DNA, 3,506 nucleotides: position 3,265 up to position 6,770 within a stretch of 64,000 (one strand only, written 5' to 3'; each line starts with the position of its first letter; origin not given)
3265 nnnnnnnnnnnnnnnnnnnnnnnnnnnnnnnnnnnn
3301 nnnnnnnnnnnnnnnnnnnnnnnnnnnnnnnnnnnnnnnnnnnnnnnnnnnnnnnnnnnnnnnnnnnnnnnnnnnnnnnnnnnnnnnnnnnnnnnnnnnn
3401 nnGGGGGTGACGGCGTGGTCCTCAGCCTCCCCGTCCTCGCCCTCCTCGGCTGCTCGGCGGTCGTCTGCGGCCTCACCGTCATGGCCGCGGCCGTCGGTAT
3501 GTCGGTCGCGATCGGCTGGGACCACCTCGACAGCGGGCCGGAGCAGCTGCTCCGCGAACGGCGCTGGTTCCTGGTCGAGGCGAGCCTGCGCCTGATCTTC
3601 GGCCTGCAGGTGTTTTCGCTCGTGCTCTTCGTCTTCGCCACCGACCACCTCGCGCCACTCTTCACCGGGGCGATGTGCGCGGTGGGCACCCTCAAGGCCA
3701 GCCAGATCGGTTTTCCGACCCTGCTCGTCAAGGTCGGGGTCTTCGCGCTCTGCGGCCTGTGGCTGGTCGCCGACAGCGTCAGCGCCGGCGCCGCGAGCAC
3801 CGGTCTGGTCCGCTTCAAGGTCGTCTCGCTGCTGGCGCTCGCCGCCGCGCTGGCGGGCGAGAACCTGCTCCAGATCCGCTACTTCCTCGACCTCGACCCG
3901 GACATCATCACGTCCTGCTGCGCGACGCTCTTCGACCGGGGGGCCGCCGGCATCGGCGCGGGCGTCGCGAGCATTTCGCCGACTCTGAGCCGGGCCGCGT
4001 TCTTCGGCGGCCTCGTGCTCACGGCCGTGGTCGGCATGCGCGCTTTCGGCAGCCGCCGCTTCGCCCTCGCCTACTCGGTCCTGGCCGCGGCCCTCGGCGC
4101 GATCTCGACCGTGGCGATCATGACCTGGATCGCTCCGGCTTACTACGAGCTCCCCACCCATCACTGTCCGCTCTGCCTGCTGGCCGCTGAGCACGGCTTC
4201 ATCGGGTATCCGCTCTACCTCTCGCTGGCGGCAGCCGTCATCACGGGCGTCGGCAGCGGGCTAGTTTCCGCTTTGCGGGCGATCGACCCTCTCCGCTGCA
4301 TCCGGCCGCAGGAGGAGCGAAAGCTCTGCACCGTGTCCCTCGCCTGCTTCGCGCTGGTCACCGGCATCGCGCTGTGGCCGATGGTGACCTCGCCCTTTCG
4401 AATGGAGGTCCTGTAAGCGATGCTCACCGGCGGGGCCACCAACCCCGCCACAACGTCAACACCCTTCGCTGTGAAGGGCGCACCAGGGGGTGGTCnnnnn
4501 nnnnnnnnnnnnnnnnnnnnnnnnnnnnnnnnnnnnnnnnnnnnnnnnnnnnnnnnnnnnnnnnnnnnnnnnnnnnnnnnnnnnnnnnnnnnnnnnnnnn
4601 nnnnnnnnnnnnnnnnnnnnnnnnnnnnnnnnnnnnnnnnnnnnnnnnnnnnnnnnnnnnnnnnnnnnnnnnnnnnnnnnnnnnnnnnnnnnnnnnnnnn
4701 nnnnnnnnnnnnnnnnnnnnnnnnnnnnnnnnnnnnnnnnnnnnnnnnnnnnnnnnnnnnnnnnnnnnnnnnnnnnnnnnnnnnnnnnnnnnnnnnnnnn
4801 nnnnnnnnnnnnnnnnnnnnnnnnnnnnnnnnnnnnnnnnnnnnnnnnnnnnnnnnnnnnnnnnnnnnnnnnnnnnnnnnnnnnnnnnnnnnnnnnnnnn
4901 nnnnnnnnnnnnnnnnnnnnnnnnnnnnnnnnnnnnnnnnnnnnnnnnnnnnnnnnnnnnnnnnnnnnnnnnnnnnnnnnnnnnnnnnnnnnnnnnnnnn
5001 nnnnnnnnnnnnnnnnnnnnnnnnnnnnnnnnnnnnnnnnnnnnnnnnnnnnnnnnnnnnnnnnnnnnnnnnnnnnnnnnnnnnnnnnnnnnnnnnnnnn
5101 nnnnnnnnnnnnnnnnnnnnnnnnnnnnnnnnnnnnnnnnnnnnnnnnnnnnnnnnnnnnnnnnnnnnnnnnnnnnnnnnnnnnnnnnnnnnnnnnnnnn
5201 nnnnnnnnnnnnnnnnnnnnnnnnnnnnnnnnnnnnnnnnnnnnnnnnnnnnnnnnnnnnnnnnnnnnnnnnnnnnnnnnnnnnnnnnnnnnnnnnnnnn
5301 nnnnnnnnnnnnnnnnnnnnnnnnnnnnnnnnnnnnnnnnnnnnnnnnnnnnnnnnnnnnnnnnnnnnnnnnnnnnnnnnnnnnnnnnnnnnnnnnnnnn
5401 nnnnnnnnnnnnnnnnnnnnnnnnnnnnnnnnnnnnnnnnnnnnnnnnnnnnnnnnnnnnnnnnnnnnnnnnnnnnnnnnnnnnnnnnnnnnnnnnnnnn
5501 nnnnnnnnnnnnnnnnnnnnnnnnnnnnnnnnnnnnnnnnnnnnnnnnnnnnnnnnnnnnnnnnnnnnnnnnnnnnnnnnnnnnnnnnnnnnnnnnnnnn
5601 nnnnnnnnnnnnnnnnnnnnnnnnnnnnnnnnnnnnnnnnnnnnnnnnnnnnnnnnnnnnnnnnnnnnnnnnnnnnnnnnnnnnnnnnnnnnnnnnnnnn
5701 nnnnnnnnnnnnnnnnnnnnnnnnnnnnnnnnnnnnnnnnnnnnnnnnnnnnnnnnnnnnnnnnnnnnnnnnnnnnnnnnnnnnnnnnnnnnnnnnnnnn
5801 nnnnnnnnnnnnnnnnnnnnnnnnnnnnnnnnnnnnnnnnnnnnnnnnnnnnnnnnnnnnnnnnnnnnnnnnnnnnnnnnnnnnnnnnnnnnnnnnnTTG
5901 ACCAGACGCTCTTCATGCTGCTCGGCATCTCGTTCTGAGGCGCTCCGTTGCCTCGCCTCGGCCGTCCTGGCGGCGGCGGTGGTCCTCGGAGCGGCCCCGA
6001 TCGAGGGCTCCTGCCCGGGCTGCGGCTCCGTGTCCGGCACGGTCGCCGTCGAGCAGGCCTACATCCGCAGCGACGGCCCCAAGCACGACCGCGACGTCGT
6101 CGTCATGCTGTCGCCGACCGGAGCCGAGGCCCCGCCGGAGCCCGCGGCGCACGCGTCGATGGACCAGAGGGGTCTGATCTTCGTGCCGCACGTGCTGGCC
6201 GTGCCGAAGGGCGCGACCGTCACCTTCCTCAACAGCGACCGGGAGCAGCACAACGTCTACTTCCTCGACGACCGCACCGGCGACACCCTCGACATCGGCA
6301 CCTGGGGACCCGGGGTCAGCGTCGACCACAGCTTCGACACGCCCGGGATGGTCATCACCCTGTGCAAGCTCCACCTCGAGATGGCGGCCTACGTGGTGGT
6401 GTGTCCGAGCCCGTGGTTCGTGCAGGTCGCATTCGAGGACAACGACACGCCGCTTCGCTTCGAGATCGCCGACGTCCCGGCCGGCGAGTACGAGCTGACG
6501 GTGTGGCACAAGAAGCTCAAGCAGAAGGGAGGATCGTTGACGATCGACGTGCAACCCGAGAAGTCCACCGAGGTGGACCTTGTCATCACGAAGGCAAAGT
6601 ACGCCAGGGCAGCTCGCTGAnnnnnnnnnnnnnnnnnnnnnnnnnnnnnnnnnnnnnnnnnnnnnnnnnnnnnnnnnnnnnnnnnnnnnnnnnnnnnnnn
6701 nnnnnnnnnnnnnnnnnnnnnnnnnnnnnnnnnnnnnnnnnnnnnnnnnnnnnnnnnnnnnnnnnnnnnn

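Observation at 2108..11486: Eleven-gene Cu/heme operon: Cyc2-like porin-cytochrome, three cupredoxins, NapH-like polyferredoxin, NosL and a split MacB-type ABC system, with no NosZ and no oxidase catalytic subunit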

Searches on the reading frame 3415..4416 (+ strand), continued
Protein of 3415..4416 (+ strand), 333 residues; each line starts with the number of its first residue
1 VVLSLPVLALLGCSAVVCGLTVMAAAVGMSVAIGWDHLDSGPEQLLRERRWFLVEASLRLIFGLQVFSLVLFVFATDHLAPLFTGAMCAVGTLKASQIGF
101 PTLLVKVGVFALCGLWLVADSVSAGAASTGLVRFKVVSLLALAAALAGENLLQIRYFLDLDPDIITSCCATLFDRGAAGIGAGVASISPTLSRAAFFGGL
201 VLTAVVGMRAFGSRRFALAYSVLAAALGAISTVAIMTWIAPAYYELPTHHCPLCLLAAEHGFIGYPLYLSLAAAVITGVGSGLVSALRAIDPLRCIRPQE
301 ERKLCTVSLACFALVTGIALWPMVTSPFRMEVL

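Call 70: find_encoding_contigs(protein=P0418, flank=9000, max_places=1)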
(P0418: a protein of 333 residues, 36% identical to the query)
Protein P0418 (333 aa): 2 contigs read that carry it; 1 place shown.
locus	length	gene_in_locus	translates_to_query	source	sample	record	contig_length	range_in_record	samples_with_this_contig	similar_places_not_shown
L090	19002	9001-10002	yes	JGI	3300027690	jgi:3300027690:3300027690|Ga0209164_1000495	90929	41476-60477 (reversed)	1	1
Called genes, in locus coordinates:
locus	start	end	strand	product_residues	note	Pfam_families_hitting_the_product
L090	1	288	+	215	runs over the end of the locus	PF00072:Response_reg, PF00196:GerE, PF08281:Sigma70_r4_2 (weak)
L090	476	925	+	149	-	PF00072:Response_reg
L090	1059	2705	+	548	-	PF19335:HMBD (weak), PF25919:BSH_CusB, PF25973:BSH_CzcB, PF25954:Beta-barrel_RND_2, PF25975:CzcB_C (weak)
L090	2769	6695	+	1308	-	PF00873:ACR_tran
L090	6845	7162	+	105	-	-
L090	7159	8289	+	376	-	PF02687:FtsX (weak)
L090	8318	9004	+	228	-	PF00005:ABC_tran, PF13304:AAA_21 (faint)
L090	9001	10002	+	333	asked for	-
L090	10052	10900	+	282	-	PF13462:Thioredoxin_4, PF01323:DSBA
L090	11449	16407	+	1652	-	PF14686:fn3_3 (faint), PF17210:SdrD_B (weak)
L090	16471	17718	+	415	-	PF07731:Cu-oxidase_2, PF07732:Cu-oxidase_3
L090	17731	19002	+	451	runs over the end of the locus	PF07731:Cu-oxidase_2 (faint), PF07732:Cu-oxidase_3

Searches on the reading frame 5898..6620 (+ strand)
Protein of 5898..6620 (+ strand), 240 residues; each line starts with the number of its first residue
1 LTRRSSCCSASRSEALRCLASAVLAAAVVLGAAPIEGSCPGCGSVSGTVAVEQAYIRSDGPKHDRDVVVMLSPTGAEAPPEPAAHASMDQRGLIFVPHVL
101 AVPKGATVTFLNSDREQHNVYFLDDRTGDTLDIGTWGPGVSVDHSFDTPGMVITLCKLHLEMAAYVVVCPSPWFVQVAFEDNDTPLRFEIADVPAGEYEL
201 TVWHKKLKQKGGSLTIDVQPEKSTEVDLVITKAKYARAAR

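Call 3: search_protein_families(library=pfam, max_evalue=0.01, proteins=[window:5898-6620:+])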
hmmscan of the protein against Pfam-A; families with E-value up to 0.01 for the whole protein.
window:5898-6620:+ (240 aa): 3 families
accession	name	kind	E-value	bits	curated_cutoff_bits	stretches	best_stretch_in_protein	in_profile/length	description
PF00127.26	Copper-bind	-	0.00011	23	21.2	1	86-167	5-97/99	Copper binding proteins, plastocyanin/azurin family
PF14686.12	fn3_3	-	0.0008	19.6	24.4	1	187-225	36-74/75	Polysaccharide lyase family 4, domain II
PF13620.12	CarboxypepD_reg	-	0.0072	17.1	32.3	0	187-229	39-80/82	Carboxypeptidase regulatory-like domain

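Call 4: search_protein_families(library=ncbifam, max_evalue=0.01, proteins=[window:5898-6620:+])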
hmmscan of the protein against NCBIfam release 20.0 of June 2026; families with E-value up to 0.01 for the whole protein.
window:5898-6620:+ (240 aa): 2 families
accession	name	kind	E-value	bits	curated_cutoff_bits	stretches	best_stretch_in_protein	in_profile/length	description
TIGR02656.1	cyanin_plasto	equivalog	0.00075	19.9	87.85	1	89-131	8-50/99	plastocyanin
TIGR02375.1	pseudoazurin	equivalog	0.0044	16.8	109.85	1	93-167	10-83/116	pseudoazurin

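Call 55: search_solved_structures(query=window:5898-6620:+, max_evalue=1)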
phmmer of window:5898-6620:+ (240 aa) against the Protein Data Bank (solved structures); distinct sequences matched with E-value up to 1: 38.
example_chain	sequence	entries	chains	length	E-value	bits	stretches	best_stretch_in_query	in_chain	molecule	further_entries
2plt_A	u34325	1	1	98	0.0035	19.9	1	88-153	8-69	PLASTOCYANIN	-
7zqe_M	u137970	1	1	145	0.0054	19.3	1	85-153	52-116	Plastocyanin, chloroplastic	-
5fc9_A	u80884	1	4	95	0.0063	19.1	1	94-163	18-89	Blue (Type 1) copper domain protein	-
4dp0_X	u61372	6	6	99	0.024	17.2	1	89-134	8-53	Plastocyanin B, chloroplastic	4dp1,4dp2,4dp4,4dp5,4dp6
1iuz_A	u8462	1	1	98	0.025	17.1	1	89-159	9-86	PLASTOCYANIN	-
6yez_P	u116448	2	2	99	0.031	16.8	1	90-132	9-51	Plastocyanin, chloroplastic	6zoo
1bxu_A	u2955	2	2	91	0.034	16.7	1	88-160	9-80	PLASTOCYANIN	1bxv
9pcy_A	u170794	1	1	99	0.036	16.6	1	92-130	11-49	PLASTOCYANIN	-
7pcy_A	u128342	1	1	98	0.059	15.9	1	89-152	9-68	PLASTOCYANIN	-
9cck_A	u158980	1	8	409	0.064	15.8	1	96-163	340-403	Copper-containing nitrite reductase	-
1j5c_A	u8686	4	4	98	0.071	15.6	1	88-160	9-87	PLASTOCYANIN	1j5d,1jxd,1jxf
1m9w_A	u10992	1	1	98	0.072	15.6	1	88-160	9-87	plastocyanin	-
6hbe_A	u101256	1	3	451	0.076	15.5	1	61-166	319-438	Copper-containing nitrite reductase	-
1fa4_A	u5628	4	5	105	0.12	14.9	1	89-122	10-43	PLASTOCYANIN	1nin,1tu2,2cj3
2gim_A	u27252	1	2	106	0.12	14.9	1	89-122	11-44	Plastocyanin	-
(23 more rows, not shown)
